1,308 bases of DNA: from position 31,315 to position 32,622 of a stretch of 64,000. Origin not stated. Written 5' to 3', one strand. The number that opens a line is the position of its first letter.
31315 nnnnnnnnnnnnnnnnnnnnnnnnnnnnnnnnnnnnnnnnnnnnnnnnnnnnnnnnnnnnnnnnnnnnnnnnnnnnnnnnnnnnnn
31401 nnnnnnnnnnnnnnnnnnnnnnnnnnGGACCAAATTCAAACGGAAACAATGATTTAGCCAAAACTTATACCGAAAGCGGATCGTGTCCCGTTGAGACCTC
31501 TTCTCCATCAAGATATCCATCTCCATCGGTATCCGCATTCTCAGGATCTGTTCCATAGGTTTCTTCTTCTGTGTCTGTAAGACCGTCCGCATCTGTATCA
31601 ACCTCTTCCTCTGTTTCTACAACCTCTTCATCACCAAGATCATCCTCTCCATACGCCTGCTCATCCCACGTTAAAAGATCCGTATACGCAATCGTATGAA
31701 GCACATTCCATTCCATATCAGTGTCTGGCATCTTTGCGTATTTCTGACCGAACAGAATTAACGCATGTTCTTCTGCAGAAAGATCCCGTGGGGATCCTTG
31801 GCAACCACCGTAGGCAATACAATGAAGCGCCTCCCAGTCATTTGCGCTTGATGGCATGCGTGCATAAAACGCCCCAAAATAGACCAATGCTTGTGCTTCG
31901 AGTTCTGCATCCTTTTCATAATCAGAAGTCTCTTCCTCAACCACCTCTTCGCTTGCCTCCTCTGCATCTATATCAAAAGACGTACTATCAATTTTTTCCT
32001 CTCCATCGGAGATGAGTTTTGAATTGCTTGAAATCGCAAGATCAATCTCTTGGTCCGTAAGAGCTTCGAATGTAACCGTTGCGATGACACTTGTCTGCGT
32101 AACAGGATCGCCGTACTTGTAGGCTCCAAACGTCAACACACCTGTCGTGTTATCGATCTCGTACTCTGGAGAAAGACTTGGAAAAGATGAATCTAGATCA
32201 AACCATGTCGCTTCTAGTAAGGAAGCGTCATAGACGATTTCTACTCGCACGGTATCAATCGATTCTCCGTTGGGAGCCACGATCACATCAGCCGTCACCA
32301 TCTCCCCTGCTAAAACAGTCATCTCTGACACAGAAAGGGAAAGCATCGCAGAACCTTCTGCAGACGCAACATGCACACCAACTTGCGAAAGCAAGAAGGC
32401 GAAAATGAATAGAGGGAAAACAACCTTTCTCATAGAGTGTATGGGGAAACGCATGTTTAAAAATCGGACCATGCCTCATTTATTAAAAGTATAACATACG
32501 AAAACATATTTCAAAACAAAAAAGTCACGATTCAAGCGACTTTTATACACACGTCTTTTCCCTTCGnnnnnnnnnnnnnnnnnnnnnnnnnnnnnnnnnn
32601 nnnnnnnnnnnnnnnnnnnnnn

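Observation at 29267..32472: Cohesin / dockerin / cohesin gene trio: a possible non-cellulosomal protein-docking pair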

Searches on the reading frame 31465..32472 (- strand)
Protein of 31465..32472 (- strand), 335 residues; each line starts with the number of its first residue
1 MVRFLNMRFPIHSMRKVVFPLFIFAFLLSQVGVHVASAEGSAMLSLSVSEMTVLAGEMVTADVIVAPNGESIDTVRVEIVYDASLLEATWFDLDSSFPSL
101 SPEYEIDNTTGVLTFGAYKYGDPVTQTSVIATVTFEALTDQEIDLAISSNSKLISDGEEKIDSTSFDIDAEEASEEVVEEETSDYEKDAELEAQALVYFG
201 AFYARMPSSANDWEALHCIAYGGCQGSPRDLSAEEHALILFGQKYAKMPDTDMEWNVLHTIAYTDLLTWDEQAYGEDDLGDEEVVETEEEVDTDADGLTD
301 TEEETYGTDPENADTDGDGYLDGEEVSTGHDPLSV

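Call 3: search_protein_families(library=pfam, proteins=[window:31465-32472:-], max_evalue=1)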
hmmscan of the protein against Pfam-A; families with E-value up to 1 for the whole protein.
window:31465-32472:- (335 aa): 7 families
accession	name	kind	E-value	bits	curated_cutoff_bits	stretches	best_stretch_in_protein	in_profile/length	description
PF18884.5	TSP3_bac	-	1.4e-10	41.2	25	2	314-333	1-20/22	Bacterial TSP3 repeat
PF00963.24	Cohesin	-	1.7e-07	32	24.1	1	46-161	3-125/139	Cohesin domain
PF00036.39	EF-hand_1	-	0.031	14.3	25.4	1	313-326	9-22/29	EF hand domain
PF13202.12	EF-hand_5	-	0.052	13.5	25.9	1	313-325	8-20/25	EF hand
PF03495.19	Binary_toxB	-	0.08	13.6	25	1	303-328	37-62/78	Clostridial binary toxin B/anthrax toxin PA Ca-binding domain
PF13499.12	EF-hand_7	-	0.23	12.3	30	0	313-326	11-24/67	EF-hand domain pair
PF13405.12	EF-hand_6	-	0.23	11.8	25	1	313-326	9-22/30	EF-hand domain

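Call 4: search_protein_families(library=ncbifam, proteins=[window:31465-32472:-], max_evalue=1)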
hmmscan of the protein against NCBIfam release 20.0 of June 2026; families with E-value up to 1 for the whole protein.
window:31465-32472:- (335 aa): 2 families
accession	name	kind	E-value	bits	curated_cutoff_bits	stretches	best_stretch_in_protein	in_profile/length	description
NF033765.2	gliding_CglD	equivalog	0.00027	18.9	400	1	291-325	265-299/1124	adventurous gliding motility lipoprotein CglD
NF047639.1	throspo3_MtsD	equivalog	0.018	13.2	800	1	284-332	473-527/651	cell-cell cohesion protein MtsD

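Call 30: search_solved_structures(query=A3, max_evalue=1)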
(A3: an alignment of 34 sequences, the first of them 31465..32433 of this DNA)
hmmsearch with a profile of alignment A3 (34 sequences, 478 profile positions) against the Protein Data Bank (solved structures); distinct sequences matched with E-value up to 1: 14.
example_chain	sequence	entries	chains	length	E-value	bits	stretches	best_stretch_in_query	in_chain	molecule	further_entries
3l8q_A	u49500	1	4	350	0.00049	22.2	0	28-110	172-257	Cellulosomal scaffoldin adaptor protein B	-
5g5d_A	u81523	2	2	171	0.0014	20.8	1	28-86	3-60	CELLULOSOME ANCHORING PROTEIN COHESIN REGION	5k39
1g1k_A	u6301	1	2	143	0.0017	20.5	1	30-127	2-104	SCAFFOLDING PROTEIN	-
2vn5_A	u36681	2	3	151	0.0025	19.9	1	35-127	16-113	SCAFFOLDING PROTEIN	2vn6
3fnk_A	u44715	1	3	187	0.017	17.1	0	30-110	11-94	Cellulosomal scaffoldin adaptor protein B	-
4u3s_A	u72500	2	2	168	0.024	16.7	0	31-112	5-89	Cellulosomal scaffoldin adaptor protein B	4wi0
8fje_A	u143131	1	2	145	0.027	16.5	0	231-251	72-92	E8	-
3ghp_A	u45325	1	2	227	0.044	15.8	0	30-111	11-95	Cellulosomal scaffoldin adaptor protein B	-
1qzn_A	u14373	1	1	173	0.073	15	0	101-139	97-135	cellulosomal scaffoldin adaptor protein B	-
3f2l_A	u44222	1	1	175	0.15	14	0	101-139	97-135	Cellulosomal scaffoldin adaptor protein B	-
1zv9_A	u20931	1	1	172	0.15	14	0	101-139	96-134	Cellulosomal scaffoldin adaptor protein B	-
3bwz_A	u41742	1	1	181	0.16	13.9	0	102-139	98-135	Cellulosomal scaffoldin adaptor protein B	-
5nrk_A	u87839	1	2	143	0.23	13.4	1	30-128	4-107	Endoglucanase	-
5nrm_A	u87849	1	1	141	0.34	12.9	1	31-128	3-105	Endoglucanase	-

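Call 33: search_protein_families(library=pfam, alignment_id=A3, max_evalue=0.01)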
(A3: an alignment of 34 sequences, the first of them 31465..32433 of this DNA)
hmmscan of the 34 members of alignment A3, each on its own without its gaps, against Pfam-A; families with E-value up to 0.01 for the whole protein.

A. member 1, window:31465-32433:- (322 aa): 2 families
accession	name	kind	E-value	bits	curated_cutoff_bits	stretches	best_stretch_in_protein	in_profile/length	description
PF18884.5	TSP3_bac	-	1.2e-10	41.5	25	2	301-320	1-20/22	Bacterial TSP3 repeat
PF00963.24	Cohesin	-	3.1e-07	31.1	24.1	1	33-148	3-125/139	Cohesin domain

B. families by the number of members that match (of 34 scanned): 11 families
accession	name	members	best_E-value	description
PF00963.24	Cohesin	30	2.8e-11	Cohesin domain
PF18884.5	TSP3_bac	4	4.3e-12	Bacterial TSP3 repeat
PF16191.10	E1_4HB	3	2.8e-06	Ubiquitin-activating enzyme E1 four-helix bundle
PF02368.24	Big_2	2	0.00044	Bacterial Ig-like domain (group 2)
PF02936.19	COX4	1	0.00012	Cytochrome c oxidase subunit IV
PF01001.24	HCV_NS4b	1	0.00048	Hepatitis C virus non-structural protein NS4b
PF13584.12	BatD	1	0.0014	BatD DUF11 like domain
PF16759.12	LIG3_BRCT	1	0.0026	DNA ligase 3 BRCT domain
PF02894.22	GFO_IDH_MocA_C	1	0.0058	Oxidoreductase family, C-terminal alpha/beta domain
PF10742.14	DUF2555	1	0.0058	Protein of unknown function (DUF2555)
PF07043.18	DUF1328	1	0.0082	Protein of unknown function (DUF1328)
